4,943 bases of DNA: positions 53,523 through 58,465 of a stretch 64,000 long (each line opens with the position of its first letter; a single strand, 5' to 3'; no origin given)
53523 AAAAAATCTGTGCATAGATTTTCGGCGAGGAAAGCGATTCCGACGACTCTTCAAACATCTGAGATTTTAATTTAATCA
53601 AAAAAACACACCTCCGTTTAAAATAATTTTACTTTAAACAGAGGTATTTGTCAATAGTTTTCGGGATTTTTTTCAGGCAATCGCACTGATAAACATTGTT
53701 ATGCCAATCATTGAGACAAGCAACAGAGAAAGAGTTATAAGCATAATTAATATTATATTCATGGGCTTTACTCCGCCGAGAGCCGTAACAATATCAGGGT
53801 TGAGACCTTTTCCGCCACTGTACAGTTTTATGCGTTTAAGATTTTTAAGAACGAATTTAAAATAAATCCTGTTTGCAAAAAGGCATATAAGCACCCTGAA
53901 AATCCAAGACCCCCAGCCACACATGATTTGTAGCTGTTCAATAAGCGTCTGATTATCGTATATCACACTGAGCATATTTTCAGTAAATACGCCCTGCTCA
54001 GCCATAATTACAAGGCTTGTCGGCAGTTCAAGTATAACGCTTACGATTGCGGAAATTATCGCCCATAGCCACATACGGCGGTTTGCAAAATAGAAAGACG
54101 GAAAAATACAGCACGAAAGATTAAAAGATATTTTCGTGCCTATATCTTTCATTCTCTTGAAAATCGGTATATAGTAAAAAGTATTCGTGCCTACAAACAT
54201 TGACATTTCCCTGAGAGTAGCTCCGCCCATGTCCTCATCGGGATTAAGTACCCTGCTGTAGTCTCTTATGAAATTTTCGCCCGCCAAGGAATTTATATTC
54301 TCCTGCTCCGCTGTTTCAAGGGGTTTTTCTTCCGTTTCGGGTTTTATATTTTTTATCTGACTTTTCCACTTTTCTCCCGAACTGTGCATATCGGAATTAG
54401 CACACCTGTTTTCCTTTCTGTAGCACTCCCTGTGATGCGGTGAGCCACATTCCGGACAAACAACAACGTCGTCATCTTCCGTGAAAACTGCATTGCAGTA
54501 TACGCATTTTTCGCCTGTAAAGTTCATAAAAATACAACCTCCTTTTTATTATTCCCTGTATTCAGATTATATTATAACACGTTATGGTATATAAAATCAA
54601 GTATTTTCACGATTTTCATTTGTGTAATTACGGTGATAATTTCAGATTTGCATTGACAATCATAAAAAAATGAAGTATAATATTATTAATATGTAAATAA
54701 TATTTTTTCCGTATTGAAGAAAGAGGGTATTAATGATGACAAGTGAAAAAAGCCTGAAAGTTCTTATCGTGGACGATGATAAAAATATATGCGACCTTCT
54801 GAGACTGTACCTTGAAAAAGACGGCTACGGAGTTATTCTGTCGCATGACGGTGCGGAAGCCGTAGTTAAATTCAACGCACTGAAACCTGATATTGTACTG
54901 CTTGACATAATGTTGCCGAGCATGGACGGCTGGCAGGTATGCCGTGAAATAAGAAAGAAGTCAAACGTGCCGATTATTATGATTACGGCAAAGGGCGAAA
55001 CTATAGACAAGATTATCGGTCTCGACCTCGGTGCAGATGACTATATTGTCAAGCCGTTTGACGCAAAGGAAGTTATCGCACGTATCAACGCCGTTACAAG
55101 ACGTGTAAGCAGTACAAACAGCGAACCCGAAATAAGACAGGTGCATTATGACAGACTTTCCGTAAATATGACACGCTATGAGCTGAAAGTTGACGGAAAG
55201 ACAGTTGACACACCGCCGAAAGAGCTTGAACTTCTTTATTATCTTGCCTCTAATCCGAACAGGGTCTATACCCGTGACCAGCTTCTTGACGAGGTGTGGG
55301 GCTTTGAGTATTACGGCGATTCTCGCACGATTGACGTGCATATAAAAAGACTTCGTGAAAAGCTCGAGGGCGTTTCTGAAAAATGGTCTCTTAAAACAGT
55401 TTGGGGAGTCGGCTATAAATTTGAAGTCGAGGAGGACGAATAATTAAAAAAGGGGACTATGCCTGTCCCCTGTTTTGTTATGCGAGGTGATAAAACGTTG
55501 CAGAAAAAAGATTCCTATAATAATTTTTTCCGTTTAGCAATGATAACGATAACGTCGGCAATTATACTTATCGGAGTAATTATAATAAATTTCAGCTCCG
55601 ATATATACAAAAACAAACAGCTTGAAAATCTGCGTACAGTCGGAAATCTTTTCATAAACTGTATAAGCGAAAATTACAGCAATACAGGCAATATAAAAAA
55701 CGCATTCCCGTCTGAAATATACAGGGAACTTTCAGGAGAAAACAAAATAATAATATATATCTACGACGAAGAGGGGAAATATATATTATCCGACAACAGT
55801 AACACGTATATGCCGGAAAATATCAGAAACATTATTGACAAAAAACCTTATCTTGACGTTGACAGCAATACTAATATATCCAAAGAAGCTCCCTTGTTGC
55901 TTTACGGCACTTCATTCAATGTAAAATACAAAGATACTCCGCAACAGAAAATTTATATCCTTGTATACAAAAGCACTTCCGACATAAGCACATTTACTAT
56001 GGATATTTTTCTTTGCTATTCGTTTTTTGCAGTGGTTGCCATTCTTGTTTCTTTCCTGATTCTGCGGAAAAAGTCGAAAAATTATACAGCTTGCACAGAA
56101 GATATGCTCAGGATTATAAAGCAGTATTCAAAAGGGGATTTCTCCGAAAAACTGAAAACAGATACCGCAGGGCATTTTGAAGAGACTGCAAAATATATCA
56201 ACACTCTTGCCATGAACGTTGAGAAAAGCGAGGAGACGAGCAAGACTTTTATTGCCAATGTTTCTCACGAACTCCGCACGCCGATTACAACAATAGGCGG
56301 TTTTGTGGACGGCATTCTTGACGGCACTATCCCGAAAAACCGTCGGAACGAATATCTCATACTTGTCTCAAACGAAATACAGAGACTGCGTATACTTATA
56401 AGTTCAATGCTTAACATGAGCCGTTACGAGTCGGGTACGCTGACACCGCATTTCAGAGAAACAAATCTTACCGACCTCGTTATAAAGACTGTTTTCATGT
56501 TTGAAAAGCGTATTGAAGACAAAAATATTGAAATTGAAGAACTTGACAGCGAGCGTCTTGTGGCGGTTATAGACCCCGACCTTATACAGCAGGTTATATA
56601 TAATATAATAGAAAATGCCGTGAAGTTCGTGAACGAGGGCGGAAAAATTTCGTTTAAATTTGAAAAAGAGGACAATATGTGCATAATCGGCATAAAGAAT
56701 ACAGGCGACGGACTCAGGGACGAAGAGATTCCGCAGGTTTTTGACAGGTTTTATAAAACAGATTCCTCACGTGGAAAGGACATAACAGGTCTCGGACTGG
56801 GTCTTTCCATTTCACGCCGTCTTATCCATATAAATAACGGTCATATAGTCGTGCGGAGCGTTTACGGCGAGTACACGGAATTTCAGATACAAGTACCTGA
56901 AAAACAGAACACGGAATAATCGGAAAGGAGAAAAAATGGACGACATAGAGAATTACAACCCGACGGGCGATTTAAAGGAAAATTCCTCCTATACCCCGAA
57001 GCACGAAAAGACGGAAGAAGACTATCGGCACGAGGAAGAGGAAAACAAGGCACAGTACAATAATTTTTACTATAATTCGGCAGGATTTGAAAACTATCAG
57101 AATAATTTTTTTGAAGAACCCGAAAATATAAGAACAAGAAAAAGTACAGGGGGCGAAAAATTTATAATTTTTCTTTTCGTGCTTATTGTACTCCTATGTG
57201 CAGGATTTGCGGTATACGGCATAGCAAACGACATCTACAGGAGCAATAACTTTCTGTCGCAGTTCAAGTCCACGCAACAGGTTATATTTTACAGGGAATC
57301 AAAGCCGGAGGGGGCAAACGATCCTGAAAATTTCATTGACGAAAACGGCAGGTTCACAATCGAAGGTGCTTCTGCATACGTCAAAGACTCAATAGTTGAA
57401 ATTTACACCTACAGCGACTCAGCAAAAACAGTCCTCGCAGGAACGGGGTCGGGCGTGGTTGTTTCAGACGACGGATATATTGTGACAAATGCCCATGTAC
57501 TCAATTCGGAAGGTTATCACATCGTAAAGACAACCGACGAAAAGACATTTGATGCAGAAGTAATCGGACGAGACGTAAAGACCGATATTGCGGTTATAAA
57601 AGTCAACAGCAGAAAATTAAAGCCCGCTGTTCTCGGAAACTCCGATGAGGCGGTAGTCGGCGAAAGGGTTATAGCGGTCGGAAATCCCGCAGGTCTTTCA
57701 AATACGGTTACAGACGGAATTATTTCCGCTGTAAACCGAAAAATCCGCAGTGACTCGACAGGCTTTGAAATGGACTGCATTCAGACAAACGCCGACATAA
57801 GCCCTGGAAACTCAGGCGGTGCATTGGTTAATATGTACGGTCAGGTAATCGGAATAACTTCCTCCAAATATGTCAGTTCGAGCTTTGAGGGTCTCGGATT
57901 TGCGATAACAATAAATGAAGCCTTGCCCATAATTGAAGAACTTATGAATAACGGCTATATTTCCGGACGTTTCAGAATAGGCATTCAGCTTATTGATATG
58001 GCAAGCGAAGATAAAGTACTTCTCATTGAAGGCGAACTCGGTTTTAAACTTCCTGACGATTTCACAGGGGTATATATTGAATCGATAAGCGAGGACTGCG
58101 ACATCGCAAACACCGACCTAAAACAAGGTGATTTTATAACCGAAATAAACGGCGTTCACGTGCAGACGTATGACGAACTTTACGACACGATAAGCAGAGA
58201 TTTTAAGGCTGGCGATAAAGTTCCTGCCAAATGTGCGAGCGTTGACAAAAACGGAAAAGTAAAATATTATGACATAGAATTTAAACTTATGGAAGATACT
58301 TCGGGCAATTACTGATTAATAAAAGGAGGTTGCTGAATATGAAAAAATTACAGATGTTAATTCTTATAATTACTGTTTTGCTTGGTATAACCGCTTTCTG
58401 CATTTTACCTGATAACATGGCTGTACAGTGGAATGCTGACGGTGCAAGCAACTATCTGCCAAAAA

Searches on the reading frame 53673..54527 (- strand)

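Call 48: search_protein_families(library=pfam, proteins=[window:53673-54527:-], max_evalue=0.001)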
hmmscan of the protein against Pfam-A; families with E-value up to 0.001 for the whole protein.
window:53673-54527:- (284 aa): 2 families
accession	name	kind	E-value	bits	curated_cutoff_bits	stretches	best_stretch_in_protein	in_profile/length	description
PF14446.12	Prok-RING_1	-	7.5e-22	77.5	29.1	1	2-55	1-54/54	Prokaryotic RING finger family 1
PF10947.13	DUF2628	-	0.00036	21.4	23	1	130-182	18-70/93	Protein of unknown function (DUF2628)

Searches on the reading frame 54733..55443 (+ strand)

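Call 48: search_protein_families(library=pfam, proteins=[window:54733-55443:+], max_evalue=0.001)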
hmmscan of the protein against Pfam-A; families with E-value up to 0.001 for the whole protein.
window:54733-55443:+ (236 aa): 2 families
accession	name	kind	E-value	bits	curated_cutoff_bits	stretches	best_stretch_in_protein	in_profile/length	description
PF00072.30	Response_reg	-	3.4e-31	108.1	30.2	1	10-118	1-110/111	Response regulator receiver domain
PF00486.34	Trans_reg_C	-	1.1e-27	96.3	26.2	1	155-230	1-77/77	Transcriptional regulatory protein, C terminal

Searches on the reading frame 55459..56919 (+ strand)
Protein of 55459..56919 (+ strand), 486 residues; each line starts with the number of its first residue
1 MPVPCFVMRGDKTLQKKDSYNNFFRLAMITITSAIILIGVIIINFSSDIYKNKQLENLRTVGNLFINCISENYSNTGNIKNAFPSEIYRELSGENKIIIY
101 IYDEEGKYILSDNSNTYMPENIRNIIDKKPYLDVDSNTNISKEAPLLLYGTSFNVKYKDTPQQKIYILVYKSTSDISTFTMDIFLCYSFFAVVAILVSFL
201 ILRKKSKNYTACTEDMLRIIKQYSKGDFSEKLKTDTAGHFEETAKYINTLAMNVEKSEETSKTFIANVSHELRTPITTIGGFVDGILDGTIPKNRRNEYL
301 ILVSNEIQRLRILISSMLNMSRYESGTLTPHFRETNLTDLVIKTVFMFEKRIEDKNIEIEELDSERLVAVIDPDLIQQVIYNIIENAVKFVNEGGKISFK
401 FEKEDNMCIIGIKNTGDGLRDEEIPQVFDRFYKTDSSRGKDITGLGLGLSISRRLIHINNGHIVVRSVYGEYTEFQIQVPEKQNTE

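Call 48: search_protein_families(library=pfam, proteins=[window:55459-56919:+], max_evalue=0.001)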
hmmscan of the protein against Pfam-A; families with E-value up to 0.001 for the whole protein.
window:55459-56919:+ (486 aa): 4 families
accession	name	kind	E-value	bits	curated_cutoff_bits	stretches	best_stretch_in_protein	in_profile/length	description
PF02518.31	HATPase_c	-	1.5e-21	77.3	26.4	1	372-482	2-110/111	Histidine kinase-, DNA gyrase B-, and HSP90-like ATPase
PF00512.31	HisKA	-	1.5e-13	51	26.9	1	262-326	3-66/66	His Kinase A (phospho-acceptor) domain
PF18947.5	HAMP_2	-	0.00014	22.2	24.3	0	218-254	29-65/67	HAMP domain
PF14501.12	HATPase_c_5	-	0.00064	20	22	1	377-465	7-88/102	GHKL domain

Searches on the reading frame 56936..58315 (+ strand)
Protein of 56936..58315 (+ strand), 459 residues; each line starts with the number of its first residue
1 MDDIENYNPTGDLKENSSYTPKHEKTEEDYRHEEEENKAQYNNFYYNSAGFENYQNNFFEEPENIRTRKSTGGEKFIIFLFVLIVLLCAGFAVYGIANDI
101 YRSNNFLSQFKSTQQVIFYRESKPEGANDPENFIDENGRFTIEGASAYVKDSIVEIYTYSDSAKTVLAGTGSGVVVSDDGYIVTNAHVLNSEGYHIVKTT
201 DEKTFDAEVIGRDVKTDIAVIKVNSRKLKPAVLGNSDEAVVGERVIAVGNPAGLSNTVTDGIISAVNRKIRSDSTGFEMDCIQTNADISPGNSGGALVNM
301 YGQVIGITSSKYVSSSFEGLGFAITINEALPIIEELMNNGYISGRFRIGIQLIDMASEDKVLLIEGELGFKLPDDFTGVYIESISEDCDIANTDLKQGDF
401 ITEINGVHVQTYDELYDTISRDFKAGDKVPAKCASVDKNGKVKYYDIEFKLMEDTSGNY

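Call 48: search_protein_families(library=pfam, proteins=[window:56936-58315:+], max_evalue=0.001)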
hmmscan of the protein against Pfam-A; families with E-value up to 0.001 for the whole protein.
window:56936-58315:+ (459 aa): 5 families
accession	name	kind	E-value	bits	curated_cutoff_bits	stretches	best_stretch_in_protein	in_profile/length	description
PF13365.12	Trypsin_2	-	5.1e-34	118.5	27.6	1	171-307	1-144/144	Trypsin-like peptidase domain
PF00089.32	Trypsin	-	4.4e-19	69.6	20.6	1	171-333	27-220/220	Trypsin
PF13180.12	PDZ_2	-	1.1e-06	29.3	27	1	366-446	1-77/80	PDZ domain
PF00595.29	PDZ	-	3.3e-06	27.8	23.2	1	365-411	9-59/81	PDZ domain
PF10459.15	Peptidase_S46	-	5.3e-06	25.8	22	0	158-188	36-66/698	Peptidase S46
